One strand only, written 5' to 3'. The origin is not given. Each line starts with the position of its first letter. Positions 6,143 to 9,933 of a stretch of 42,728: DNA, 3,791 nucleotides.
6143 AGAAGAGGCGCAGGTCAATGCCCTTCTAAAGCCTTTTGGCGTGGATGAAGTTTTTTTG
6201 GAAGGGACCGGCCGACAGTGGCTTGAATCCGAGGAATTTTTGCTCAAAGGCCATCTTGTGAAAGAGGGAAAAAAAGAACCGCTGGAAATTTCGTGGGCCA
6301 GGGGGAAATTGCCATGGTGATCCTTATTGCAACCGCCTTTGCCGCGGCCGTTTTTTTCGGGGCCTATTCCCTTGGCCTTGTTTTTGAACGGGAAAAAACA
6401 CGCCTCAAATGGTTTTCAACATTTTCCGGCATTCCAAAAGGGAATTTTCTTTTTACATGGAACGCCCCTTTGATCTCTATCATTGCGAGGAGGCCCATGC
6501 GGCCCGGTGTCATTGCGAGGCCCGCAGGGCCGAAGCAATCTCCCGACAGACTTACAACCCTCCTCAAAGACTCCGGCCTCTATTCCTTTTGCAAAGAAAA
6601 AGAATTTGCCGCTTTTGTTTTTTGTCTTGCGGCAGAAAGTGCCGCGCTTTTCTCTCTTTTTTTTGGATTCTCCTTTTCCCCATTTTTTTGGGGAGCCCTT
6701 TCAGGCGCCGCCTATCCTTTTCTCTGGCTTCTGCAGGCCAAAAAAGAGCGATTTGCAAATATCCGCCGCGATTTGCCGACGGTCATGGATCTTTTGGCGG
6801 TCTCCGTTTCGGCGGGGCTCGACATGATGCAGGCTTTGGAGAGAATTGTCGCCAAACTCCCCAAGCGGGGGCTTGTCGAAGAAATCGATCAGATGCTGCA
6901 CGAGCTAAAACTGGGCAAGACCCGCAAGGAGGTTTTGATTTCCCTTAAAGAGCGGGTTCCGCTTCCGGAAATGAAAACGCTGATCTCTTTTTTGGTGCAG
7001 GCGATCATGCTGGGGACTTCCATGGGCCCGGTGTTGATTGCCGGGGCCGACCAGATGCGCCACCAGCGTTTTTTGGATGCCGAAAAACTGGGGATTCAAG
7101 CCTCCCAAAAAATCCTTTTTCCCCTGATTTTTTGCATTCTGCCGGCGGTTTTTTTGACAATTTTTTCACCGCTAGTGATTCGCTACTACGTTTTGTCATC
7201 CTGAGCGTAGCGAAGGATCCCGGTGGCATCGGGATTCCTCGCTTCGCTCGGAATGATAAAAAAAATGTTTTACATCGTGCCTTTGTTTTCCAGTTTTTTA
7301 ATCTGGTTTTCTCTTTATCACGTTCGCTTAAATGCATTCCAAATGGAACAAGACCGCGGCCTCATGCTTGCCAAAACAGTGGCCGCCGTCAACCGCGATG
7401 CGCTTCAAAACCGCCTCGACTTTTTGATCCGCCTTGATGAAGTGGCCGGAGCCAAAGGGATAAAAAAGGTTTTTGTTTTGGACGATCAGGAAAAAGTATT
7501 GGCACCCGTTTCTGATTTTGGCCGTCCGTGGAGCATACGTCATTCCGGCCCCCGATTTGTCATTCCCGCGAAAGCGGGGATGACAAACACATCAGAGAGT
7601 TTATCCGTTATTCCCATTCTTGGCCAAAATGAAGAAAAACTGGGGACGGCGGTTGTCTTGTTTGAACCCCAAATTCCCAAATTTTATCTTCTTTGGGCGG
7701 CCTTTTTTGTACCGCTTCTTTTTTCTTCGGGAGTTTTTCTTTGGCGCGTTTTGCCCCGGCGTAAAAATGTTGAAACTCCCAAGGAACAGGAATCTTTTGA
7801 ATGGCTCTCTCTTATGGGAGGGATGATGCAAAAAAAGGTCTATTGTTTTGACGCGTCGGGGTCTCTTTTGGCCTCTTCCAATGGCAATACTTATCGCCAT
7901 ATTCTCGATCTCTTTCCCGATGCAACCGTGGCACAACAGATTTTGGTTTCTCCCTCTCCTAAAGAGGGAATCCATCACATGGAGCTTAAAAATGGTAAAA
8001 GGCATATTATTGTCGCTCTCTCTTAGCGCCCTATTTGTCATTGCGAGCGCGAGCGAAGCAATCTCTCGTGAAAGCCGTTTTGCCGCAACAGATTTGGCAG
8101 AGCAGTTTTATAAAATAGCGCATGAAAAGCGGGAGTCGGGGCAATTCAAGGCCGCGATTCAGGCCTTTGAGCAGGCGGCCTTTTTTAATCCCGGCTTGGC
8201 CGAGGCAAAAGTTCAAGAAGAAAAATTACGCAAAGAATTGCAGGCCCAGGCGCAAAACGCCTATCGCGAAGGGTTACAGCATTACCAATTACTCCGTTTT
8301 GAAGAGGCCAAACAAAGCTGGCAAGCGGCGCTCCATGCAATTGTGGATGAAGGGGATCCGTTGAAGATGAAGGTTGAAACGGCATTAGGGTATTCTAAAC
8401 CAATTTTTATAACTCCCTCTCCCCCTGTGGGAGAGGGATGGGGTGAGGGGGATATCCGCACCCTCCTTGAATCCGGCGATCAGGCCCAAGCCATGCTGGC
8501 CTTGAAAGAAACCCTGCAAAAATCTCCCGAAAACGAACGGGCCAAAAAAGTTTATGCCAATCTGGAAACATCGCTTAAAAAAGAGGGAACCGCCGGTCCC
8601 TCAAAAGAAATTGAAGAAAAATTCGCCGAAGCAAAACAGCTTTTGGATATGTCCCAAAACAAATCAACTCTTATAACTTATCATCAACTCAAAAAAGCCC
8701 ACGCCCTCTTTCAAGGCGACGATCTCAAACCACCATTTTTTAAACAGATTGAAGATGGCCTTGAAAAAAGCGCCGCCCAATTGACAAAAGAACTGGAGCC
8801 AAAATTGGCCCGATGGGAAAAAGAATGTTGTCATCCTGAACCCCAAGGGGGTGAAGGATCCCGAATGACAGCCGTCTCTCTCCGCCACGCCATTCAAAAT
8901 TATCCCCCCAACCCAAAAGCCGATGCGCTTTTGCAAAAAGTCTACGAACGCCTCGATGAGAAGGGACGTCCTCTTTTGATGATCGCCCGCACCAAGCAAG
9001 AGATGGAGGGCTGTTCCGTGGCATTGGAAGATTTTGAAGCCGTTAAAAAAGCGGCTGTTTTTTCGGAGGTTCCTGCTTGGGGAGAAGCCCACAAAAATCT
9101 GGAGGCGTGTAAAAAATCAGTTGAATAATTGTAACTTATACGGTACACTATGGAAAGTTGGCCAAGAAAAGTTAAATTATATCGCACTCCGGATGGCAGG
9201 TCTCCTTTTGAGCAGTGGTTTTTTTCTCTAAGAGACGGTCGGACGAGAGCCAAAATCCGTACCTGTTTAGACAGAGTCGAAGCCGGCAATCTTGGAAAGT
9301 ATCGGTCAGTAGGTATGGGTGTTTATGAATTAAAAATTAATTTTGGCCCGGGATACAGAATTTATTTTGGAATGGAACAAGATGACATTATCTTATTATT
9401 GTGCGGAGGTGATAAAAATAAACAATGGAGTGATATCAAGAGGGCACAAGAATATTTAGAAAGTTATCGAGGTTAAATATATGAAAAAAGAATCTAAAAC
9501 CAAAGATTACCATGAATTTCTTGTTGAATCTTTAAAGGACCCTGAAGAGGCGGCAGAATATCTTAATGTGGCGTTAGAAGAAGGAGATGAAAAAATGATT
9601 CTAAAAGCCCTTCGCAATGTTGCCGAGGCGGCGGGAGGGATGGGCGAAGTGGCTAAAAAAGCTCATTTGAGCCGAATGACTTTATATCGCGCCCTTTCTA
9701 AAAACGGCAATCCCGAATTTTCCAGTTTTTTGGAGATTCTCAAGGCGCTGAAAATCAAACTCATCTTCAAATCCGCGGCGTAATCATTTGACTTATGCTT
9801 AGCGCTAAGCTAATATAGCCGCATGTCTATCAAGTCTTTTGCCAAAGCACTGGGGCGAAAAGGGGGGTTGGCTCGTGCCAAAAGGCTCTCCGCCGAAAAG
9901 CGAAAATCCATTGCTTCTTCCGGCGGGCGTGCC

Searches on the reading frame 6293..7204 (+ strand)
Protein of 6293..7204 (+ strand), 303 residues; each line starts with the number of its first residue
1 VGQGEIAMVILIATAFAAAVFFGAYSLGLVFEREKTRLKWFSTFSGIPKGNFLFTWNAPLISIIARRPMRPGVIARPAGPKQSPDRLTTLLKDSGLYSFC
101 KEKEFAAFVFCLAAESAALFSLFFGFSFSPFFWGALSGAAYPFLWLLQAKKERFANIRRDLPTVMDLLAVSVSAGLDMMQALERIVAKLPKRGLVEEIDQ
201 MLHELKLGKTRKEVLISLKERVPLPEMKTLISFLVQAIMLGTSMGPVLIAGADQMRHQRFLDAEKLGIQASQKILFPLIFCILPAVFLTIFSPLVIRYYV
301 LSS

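Call 31: search_protein_families(library=pfam, proteins=[window:6293-7204:+], max_evalue=0.01)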
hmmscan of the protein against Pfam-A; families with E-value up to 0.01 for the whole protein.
window:6293-7204:+ (303 aa): 1 family
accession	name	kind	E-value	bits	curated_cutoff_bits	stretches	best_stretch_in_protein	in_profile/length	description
PF00482.28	T2SSF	-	4.4e-14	53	25.2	1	166-290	3-123/125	Type II secretion system (T2SS), protein F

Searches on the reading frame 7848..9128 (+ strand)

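Call 31: search_protein_families(library=pfam, proteins=[window:7848-9128:+], max_evalue=0.01)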
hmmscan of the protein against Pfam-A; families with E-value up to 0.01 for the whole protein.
window:7848-9128:+ (426 aa): 6 families
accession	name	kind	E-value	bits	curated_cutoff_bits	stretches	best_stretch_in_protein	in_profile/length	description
PF00515.34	TPR_1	-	0.00035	20.7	27.8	0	84-115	1-32/34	Tetratricopeptide repeat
PF14863.12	Alkyl_sulf_dimr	-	0.00063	20.6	26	0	84-138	69-123/139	Alkyl sulfatase dimerisation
PF07719.23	TPR_2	-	0.00099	19.5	27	0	86-115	3-32/34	Tetratricopeptide repeat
PF13428.12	TPR_14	-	0.0013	19.7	23.5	0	204-239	9-44/44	Tetratricopeptide repeat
PF13432.12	TPR_16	-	0.003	18.4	32.7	0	88-111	1-24/65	Tetratricopeptide repeat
PF13414.12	TPR_11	-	0.0032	17.5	26.8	0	93-119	3-29/42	TPR repeat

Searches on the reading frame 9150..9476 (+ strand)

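Call 31: search_protein_families(library=pfam, proteins=[window:9150-9476:+], max_evalue=0.01)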
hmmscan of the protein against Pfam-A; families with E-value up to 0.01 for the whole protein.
window:9150-9476:+ (108 aa): 1 family
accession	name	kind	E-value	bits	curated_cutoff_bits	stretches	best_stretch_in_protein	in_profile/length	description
PF05973.20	Gp49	-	0.00012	22.5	23.9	1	31-92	9-75/90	Phage derived protein Gp49-like (DUF891)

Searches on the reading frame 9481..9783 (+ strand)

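Call 31: search_protein_families(library=pfam, proteins=[window:9481-9783:+], max_evalue=0.01)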
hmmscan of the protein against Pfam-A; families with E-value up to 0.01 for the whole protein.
window:9481-9783:+ (100 aa): 2 families
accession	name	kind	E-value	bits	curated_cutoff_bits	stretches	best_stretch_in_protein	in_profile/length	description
PF21716.3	dnstrm_HI1420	-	8e-21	74.2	27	1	15-95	8-87/90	Probable addiction module antidote protein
PF01381.28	HTH_3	-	0.008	16.6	23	0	56-94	14-52/55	Helix-turn-helix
